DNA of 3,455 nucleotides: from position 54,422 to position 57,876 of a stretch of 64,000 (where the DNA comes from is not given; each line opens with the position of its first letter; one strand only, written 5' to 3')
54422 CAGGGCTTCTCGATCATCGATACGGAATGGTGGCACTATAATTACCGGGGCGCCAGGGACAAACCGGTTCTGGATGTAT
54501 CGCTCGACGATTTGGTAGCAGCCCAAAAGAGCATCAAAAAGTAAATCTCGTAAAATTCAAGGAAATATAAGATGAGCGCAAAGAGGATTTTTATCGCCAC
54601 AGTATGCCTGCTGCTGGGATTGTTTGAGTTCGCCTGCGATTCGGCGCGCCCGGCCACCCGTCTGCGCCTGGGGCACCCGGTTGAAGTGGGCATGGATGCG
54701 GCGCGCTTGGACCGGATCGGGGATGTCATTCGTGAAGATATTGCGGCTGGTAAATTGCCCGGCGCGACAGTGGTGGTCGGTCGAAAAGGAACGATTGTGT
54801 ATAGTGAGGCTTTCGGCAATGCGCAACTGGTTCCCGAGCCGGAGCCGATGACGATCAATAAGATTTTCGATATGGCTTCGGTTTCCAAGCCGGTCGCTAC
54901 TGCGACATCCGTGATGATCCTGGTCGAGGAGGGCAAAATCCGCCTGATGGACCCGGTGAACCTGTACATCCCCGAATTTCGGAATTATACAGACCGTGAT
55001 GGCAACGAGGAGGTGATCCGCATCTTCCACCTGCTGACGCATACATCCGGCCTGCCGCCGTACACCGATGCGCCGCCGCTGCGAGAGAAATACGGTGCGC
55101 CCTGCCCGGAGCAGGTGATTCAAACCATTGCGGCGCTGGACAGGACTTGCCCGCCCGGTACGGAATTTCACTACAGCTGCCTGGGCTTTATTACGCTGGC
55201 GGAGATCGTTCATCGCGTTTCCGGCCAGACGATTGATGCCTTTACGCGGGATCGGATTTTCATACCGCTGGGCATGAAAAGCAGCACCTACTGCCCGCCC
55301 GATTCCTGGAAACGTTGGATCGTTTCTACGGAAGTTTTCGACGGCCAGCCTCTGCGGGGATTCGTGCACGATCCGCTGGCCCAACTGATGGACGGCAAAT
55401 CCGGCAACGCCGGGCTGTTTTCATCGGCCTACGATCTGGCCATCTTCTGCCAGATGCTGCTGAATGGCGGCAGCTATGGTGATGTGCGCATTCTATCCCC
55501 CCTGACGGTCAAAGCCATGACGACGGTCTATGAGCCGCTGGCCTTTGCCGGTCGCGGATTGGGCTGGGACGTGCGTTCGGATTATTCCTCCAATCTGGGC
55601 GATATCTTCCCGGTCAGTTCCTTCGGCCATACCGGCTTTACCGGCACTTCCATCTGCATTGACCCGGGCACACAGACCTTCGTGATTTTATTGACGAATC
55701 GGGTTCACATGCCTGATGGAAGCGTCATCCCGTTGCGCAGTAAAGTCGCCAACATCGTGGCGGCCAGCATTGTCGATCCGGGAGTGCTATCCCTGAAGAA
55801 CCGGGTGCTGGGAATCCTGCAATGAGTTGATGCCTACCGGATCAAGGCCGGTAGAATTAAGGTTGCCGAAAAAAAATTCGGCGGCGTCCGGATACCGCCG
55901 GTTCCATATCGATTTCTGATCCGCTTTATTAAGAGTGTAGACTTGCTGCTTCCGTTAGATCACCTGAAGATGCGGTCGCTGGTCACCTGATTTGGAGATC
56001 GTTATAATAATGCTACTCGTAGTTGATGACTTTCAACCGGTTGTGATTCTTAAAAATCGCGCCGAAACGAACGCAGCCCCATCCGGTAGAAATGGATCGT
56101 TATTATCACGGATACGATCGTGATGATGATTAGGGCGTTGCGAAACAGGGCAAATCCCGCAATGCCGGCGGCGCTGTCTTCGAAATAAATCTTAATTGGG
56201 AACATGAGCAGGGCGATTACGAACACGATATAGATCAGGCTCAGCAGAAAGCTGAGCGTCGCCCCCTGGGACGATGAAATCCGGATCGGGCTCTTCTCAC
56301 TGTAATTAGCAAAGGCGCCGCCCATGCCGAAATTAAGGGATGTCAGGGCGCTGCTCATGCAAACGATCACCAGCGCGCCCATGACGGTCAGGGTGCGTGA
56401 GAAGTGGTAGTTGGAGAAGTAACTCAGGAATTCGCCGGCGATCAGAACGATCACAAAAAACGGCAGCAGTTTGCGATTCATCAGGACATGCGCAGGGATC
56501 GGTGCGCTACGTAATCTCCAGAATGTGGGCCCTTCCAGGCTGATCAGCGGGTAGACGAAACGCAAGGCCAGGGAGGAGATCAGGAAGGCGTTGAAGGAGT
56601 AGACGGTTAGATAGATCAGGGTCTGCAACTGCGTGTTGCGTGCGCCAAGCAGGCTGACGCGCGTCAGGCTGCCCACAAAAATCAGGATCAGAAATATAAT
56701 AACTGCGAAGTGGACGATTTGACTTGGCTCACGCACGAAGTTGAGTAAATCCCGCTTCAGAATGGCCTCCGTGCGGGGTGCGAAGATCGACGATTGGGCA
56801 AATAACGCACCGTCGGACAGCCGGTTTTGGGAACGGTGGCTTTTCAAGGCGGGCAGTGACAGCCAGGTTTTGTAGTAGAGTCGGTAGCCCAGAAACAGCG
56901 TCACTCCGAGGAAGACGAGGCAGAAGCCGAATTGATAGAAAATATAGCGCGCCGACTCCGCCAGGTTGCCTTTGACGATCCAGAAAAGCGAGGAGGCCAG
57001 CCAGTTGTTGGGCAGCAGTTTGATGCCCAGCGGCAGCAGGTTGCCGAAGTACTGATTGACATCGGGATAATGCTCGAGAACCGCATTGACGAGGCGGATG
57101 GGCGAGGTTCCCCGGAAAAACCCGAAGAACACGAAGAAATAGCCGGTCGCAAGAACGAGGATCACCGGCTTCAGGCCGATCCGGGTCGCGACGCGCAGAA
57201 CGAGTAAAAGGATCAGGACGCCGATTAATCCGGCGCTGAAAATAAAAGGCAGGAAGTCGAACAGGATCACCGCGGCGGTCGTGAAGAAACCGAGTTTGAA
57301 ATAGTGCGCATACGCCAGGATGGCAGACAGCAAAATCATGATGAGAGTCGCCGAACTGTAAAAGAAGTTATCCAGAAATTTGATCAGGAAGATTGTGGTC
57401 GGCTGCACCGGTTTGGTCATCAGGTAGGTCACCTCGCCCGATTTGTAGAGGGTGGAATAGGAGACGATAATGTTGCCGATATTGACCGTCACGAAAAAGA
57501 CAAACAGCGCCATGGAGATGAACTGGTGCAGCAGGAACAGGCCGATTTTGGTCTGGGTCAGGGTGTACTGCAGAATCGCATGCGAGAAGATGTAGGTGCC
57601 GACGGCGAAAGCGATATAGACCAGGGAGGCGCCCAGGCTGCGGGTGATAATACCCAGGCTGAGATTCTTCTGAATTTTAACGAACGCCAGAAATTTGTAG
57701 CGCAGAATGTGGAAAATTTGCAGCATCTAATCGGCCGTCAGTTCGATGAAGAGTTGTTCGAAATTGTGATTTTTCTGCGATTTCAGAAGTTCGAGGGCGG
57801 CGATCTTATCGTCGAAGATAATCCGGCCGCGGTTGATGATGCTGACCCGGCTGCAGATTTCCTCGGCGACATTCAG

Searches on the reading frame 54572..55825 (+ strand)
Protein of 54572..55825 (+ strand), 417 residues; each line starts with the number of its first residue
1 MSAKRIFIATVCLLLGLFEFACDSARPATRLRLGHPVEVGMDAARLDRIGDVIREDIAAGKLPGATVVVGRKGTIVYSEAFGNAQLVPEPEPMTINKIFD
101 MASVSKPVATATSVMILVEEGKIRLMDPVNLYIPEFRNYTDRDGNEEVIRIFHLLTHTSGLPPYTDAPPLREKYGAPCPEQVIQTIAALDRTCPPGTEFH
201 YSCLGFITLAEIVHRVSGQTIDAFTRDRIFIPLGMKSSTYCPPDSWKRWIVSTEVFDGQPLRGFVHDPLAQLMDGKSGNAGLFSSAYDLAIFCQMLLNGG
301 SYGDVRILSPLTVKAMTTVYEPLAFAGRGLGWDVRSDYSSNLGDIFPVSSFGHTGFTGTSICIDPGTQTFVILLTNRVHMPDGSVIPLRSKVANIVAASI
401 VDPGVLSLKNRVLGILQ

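Call 54: search_protein_families(library=pfam, proteins=[window:54572-55825:+], max_evalue=0.00001)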
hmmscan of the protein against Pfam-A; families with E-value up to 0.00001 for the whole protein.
window:54572-55825:+ (417 aa): 1 family
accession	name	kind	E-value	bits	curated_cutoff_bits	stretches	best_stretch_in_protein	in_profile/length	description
PF00144.29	Beta-lactamase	-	2.5e-64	218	27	1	51-382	3-316/329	Beta-lactamase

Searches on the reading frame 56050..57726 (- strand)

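Call 54: search_protein_families(library=pfam, proteins=[window:56050-57726:-], max_evalue=0.00001)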
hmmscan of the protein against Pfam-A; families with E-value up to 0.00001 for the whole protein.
window:56050-57726:- (558 aa): 1 family
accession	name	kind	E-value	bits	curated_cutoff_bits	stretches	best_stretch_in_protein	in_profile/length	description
PF16949.11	ABC_tran_2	-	1.9e-54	185.9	25.7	1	35-556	15-539/542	Putative ATP-binding cassette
